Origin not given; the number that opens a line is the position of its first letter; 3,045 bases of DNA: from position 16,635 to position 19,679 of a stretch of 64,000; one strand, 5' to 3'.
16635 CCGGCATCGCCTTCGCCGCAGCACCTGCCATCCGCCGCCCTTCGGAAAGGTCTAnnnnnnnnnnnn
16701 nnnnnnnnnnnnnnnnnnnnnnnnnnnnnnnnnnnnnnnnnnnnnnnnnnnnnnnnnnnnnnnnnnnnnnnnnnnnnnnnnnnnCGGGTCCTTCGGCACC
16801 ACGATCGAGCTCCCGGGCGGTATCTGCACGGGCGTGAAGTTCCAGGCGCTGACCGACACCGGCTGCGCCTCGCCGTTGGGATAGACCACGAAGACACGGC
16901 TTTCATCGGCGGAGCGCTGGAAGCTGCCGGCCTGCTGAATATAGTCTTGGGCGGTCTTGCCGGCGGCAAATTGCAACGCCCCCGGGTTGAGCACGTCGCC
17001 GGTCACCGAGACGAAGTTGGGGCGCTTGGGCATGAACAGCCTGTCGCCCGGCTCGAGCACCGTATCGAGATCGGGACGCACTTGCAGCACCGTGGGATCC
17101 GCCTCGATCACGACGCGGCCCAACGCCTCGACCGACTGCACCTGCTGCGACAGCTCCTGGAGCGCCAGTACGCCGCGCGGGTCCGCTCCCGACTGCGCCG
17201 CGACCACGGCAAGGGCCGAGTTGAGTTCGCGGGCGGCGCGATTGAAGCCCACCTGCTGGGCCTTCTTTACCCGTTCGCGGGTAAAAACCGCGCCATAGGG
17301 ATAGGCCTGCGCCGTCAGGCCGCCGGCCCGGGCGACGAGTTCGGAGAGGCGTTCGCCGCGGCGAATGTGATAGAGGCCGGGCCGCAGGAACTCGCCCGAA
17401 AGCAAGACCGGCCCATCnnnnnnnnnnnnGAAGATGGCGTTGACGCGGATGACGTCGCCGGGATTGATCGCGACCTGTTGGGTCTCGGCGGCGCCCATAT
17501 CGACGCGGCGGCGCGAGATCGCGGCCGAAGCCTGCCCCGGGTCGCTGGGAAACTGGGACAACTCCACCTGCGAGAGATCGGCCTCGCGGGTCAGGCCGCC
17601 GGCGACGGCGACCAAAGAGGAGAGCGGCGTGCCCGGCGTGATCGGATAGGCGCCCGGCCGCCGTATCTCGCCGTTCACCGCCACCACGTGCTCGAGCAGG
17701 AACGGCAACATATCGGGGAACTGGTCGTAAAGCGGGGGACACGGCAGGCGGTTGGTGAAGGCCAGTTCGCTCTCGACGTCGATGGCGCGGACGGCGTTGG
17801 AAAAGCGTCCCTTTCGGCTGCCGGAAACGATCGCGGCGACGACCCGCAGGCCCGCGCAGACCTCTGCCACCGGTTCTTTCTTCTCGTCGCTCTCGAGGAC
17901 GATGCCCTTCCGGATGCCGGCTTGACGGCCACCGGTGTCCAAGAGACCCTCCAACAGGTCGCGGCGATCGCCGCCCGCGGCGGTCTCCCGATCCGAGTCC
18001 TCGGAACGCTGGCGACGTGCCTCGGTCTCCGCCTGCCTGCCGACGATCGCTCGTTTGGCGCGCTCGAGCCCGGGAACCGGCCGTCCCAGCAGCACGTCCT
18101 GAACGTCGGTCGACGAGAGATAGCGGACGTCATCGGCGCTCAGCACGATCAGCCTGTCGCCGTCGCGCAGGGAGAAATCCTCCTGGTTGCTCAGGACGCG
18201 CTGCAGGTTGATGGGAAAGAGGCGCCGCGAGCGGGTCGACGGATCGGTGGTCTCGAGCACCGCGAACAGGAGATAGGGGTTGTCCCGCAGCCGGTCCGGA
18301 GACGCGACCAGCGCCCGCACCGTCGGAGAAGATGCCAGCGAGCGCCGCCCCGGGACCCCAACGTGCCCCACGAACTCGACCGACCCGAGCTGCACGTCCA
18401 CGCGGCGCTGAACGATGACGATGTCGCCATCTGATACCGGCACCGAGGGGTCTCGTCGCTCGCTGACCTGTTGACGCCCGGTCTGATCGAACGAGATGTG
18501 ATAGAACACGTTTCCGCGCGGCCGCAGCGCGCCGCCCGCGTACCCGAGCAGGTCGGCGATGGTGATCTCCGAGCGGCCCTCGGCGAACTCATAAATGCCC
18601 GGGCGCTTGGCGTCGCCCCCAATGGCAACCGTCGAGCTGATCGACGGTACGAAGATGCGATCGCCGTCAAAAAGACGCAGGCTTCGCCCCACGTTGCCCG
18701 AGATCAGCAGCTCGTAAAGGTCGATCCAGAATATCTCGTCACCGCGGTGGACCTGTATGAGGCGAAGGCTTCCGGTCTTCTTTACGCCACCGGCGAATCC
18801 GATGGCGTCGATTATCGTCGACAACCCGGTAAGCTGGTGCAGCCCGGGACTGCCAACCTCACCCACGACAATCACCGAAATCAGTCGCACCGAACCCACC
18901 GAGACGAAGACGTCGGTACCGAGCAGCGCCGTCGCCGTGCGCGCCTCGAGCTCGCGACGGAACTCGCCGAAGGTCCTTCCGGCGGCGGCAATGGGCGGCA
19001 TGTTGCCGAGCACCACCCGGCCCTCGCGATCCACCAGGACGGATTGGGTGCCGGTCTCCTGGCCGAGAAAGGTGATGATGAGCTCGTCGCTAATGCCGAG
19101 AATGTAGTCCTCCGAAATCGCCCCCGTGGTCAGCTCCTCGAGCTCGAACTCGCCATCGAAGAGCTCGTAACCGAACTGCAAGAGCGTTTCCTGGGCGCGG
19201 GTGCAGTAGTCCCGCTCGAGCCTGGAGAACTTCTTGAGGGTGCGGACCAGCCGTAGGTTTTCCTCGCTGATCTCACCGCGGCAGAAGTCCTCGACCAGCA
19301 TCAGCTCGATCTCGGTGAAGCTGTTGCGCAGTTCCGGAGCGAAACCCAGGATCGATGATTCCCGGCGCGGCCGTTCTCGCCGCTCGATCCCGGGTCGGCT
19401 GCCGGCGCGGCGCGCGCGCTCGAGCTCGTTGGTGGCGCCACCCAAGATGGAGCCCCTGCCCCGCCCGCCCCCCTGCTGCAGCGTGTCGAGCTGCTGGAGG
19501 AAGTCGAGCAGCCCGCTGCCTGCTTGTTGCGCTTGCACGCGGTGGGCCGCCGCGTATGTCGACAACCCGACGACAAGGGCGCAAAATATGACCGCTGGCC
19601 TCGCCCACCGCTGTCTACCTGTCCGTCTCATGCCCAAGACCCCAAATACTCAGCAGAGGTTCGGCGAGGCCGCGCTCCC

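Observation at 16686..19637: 981-aa Wza/KpsD-like exporter lacking a lipobox and carrying about 5 SLBB domains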

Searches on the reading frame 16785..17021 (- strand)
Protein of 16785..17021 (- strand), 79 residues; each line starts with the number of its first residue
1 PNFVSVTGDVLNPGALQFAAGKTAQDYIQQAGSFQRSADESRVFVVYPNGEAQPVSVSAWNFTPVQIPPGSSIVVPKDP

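Call 46: search_protein_families(library=pfam, proteins=[window:16785-17021:-], max_evalue=1)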
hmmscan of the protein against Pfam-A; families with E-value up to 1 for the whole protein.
window:16785-17021:- (79 aa): 5 families
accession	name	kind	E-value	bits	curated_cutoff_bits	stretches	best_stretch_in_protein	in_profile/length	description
PF06251.17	Caps_syn_GfcC_C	-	4.9e-12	46.2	20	1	13-76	2-64/90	Capsule biosynthesis GfcC C-terminal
PF10531.15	SLBB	-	5e-06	26.7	27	1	4-51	2-50/55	SLBB domain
PF22461.2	SLBB_2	-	0.00036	21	27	1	4-47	3-48/79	SLBB domain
PF10367.15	zf-Vps39_C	-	0.14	12.2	24.7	1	42-51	22-31/41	Vacuolar sorting protein 39 C-terminal zinc finger domain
PF09404.15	C12orf66_like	-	0.29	10.2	22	1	19-52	284-317/439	KICSTOR complex C12orf66 like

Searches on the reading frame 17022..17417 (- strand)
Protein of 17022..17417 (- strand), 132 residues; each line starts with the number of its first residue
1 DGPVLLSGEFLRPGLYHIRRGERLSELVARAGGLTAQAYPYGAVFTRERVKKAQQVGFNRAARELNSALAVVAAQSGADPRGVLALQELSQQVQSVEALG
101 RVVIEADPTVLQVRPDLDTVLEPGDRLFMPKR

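Call 46: search_protein_families(library=pfam, proteins=[window:17022-17417:-], max_evalue=1)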
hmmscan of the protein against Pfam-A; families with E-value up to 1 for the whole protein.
window:17022-17417:- (132 aa): 6 families
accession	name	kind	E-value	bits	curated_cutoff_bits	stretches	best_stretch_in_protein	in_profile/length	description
PF10531.15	SLBB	-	8.6e-07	29.1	27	1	6-39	4-37/55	SLBB domain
PF20616.4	Caps_syn_GfcC_N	-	1.5e-06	28.9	22.1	1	19-128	19-125/129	Capsule biosynthesis GfcC, N-terminal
PF22461.2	SLBB_2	-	0.00068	20.1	27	1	5-48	4-49/79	SLBB domain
PF09397.16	FtsK_gamma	-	0.1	12.8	30.6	1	53-84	28-61/63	Ftsk gamma domain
PF02080.26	TrkA_C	-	0.11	12.8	27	1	113-128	40-55/71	TrkA-C domain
PF08007.18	JmjC_2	-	0.25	11.3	22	1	112-131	81-100/127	JmjC domain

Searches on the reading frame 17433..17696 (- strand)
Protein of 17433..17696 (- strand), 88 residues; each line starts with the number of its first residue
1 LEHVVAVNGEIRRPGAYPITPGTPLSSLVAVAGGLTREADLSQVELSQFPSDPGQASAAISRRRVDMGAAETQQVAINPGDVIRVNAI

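Call 46: search_protein_families(library=pfam, proteins=[window:17433-17696:-], max_evalue=1)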
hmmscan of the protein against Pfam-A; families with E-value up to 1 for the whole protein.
window:17433-17696:- (88 aa): 2 families
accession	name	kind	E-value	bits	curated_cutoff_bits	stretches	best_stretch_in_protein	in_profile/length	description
PF10531.15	SLBB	-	4.8e-13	49.2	27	1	4-54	1-48/55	SLBB domain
PF22461.2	SLBB_2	-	6e-09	36.3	27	1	5-85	3-79/79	SLBB domain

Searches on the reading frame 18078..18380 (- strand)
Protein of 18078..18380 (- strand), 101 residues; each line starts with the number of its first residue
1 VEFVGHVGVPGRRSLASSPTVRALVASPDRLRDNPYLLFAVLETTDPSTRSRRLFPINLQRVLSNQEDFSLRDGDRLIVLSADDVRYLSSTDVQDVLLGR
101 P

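Call 40: search_protein_families(library=pfam, proteins=[window:18078-18380:-], max_evalue=10)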
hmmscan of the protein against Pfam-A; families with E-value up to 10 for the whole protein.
seq(101 aa): 0 families

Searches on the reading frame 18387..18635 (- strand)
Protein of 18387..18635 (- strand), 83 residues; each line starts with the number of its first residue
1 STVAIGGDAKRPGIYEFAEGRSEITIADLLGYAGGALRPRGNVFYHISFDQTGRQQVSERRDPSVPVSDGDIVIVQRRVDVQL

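Call 46: search_protein_families(library=pfam, proteins=[window:18387-18635:-], max_evalue=1)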
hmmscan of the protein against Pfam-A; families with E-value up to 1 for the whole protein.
window:18387-18635:- (83 aa): 2 families
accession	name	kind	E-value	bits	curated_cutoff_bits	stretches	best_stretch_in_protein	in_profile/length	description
PF10531.15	SLBB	-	0.0014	18.9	27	1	3-38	2-34/55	SLBB domain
PF22461.2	SLBB_2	-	0.017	15.6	27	1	3-42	3-40/79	SLBB domain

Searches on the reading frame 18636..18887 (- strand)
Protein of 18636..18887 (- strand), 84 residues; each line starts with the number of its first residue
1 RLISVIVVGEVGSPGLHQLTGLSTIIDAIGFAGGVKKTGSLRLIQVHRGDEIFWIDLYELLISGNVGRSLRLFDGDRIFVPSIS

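Call 46: search_protein_families(library=pfam, proteins=[window:18636-18887:-], max_evalue=1)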
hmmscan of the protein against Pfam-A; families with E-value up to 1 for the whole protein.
window:18636-18887:- (84 aa): 2 families
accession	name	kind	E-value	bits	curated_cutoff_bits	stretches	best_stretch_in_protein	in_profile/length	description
PF10531.15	SLBB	-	2.9e-09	37.1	27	1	5-53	2-52/55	SLBB domain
PF22461.2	SLBB_2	-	4.8e-09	36.6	27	1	5-80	3-79/79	SLBB domain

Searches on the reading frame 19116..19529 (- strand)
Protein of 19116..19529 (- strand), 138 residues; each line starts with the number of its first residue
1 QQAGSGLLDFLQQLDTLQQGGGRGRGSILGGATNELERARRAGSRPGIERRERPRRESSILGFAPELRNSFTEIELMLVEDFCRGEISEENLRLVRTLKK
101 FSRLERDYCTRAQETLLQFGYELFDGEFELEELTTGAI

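Call 40: search_protein_families(library=pfam, proteins=[window:19116-19529:-], max_evalue=10)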
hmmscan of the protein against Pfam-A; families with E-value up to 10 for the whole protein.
seq(138 aa): 0 families
